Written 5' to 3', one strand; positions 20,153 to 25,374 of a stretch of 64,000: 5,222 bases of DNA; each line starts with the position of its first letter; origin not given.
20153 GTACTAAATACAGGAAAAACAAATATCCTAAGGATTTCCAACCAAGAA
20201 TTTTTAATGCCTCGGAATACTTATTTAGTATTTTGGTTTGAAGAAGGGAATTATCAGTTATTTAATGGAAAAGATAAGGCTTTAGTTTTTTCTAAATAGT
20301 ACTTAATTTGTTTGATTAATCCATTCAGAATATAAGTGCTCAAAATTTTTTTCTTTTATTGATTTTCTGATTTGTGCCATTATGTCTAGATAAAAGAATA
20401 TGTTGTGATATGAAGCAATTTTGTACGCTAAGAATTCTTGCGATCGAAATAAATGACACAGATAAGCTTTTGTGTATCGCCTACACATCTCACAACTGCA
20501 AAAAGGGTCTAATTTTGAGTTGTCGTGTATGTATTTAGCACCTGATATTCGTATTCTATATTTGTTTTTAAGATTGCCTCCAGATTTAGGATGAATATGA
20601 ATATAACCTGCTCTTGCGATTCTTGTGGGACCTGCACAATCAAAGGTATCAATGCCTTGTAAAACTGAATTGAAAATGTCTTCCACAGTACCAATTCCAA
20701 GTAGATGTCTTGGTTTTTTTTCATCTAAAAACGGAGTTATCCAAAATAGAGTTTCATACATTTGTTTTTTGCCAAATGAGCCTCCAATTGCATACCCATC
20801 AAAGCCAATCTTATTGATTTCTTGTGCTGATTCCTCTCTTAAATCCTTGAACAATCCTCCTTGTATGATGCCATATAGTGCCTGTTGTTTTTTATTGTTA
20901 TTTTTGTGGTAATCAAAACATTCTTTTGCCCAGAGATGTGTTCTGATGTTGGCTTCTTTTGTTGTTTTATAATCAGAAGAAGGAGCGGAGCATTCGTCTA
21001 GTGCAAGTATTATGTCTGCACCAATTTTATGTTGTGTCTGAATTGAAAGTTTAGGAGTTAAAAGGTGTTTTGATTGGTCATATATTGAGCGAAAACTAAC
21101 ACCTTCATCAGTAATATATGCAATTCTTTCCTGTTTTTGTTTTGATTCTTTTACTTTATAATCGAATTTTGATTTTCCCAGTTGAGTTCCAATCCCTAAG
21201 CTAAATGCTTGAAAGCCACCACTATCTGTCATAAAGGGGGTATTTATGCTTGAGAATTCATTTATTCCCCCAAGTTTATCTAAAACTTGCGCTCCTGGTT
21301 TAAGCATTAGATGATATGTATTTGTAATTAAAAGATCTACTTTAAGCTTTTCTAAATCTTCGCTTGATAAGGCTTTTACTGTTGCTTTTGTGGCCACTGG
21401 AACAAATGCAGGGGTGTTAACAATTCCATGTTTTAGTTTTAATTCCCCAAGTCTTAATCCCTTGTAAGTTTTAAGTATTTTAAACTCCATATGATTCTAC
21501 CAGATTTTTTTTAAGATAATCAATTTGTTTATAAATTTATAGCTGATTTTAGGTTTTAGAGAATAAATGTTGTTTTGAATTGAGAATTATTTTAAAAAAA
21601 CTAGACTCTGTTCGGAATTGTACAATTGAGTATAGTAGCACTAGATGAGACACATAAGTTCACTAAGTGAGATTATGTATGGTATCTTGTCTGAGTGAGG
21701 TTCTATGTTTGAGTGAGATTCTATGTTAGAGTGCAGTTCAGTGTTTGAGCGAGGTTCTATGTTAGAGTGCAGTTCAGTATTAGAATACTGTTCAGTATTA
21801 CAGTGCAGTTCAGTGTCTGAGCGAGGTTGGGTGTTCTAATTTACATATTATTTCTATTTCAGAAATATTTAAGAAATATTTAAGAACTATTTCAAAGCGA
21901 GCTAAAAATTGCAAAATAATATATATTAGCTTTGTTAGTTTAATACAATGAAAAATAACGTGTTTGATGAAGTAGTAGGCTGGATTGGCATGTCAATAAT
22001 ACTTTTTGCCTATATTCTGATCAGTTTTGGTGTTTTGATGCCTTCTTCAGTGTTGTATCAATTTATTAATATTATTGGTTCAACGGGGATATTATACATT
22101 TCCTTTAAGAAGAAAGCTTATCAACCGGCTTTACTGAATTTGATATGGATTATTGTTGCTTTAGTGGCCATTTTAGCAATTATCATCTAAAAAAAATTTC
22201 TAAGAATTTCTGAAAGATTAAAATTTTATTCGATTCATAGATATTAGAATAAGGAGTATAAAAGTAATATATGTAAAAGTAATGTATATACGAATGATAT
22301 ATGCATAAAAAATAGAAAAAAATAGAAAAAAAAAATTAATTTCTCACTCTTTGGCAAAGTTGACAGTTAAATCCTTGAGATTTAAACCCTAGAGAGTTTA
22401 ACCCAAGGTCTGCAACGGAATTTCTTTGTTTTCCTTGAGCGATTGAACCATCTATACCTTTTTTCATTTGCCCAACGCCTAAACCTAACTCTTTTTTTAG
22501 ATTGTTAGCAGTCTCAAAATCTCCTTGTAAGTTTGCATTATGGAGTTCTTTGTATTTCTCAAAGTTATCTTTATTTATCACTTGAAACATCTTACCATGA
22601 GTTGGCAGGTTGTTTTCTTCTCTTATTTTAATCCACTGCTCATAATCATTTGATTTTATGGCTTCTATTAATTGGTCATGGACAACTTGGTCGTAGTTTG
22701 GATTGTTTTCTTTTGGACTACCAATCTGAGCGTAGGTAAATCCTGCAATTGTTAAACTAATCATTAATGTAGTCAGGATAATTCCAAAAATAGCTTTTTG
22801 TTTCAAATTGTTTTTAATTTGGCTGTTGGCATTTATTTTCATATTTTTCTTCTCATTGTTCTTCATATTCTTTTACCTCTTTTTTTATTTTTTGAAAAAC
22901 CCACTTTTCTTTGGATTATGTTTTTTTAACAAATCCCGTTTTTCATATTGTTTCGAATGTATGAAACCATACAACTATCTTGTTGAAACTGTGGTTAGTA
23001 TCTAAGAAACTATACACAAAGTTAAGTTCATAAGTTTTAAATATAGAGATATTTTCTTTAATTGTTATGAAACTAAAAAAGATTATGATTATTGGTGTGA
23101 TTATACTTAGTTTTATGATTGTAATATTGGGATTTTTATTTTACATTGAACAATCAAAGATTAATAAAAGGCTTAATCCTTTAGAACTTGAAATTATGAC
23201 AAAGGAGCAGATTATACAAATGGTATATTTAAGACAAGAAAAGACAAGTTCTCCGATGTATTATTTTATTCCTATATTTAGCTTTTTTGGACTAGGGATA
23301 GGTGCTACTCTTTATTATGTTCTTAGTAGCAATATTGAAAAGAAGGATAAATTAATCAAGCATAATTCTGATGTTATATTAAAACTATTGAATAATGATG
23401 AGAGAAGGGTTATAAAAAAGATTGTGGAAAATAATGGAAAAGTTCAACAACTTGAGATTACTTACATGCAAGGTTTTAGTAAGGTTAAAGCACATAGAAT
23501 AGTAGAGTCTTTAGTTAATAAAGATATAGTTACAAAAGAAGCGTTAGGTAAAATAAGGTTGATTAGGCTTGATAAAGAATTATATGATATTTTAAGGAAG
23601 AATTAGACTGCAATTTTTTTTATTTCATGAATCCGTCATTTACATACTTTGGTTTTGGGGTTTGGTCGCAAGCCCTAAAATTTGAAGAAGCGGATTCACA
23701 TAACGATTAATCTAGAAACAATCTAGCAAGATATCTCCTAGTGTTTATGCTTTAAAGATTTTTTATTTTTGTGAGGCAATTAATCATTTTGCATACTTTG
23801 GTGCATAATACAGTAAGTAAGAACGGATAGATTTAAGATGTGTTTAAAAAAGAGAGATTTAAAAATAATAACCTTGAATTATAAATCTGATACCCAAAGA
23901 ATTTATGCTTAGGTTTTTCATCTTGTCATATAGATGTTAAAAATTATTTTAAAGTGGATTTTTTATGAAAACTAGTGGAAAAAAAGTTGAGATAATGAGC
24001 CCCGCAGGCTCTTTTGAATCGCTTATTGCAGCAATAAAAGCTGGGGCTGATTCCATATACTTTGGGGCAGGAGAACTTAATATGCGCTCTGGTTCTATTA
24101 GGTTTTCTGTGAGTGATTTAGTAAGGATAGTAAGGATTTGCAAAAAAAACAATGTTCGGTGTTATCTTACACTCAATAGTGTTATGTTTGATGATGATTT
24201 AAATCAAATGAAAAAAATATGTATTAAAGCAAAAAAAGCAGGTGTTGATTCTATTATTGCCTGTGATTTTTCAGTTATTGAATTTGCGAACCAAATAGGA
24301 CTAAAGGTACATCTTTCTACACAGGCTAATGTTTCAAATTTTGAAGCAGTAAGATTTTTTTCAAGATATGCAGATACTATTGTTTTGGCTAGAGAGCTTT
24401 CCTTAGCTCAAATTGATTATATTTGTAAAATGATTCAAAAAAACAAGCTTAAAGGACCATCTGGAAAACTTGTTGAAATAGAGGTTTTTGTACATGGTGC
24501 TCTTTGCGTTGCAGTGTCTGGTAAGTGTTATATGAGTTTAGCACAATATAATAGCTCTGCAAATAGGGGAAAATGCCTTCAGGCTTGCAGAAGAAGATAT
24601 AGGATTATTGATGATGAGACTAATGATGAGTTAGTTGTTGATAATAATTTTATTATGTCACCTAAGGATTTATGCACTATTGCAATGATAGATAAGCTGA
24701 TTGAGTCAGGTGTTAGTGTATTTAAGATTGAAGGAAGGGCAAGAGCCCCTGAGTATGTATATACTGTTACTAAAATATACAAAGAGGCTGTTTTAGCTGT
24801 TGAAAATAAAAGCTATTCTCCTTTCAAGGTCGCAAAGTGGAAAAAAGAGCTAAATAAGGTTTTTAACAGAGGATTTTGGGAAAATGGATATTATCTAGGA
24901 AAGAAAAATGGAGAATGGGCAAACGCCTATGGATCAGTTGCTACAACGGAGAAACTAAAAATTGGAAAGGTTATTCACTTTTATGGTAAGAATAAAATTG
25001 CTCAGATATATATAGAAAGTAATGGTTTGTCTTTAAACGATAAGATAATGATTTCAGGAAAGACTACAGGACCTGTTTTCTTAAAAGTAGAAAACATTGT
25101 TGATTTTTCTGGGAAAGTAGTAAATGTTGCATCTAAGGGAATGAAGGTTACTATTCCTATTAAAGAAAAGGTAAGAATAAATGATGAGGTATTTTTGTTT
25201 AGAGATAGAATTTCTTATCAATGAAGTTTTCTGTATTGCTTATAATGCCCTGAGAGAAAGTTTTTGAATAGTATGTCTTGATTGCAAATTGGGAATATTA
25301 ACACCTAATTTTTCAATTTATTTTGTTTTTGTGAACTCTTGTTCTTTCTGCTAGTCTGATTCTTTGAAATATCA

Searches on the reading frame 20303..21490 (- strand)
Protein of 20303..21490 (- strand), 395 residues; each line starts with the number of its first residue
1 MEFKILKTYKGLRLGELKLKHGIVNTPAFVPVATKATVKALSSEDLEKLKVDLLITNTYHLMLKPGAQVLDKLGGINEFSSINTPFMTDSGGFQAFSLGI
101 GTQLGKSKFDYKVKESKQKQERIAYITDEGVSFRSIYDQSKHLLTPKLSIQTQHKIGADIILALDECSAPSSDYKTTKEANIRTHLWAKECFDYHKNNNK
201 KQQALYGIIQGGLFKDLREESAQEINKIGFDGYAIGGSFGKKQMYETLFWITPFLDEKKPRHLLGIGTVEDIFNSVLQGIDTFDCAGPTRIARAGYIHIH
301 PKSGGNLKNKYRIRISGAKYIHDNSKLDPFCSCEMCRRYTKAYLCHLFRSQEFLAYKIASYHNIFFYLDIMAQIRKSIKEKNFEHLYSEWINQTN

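Call 67: search_protein_families(library=pfam, proteins=[window:20303-21490:-], max_evalue=0.0001)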
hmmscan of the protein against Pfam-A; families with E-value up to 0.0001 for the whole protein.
window:20303-21490:- (395 aa): 1 family
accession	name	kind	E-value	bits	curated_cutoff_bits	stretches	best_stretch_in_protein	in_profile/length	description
PF01702.25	TGT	-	2.6e-118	395.6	26.3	1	12-393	3-354/357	Queuine tRNA-ribosyltransferase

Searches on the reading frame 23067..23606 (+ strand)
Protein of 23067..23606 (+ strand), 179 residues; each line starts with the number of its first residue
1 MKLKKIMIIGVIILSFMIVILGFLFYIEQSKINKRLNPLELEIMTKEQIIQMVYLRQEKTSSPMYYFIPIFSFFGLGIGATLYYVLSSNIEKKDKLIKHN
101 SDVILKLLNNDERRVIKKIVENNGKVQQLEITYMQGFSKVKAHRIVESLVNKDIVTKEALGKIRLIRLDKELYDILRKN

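Call 67: search_protein_families(library=pfam, proteins=[window:23067-23606:+], max_evalue=0.0001)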
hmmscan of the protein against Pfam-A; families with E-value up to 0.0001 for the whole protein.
window:23067-23606:+ (179 aa): 1 family
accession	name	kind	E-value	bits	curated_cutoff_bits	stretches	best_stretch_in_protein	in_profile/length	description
PF24034.1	DUF7343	-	8.6e-09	35.6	27.6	1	109-168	2-61/62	Domain of unknown function (DUF7343)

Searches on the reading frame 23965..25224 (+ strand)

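Call 67: search_protein_families(library=pfam, proteins=[window:23965-25224:+], max_evalue=0.0001)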
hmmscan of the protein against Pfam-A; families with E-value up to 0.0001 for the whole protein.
window:23965-25224:+ (419 aa): 1 family
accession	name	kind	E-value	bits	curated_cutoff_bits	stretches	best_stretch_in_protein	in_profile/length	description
PF01136.24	Peptidase_U32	-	1.5e-67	227.7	22.4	1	80-314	2-231/233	Peptidase family U32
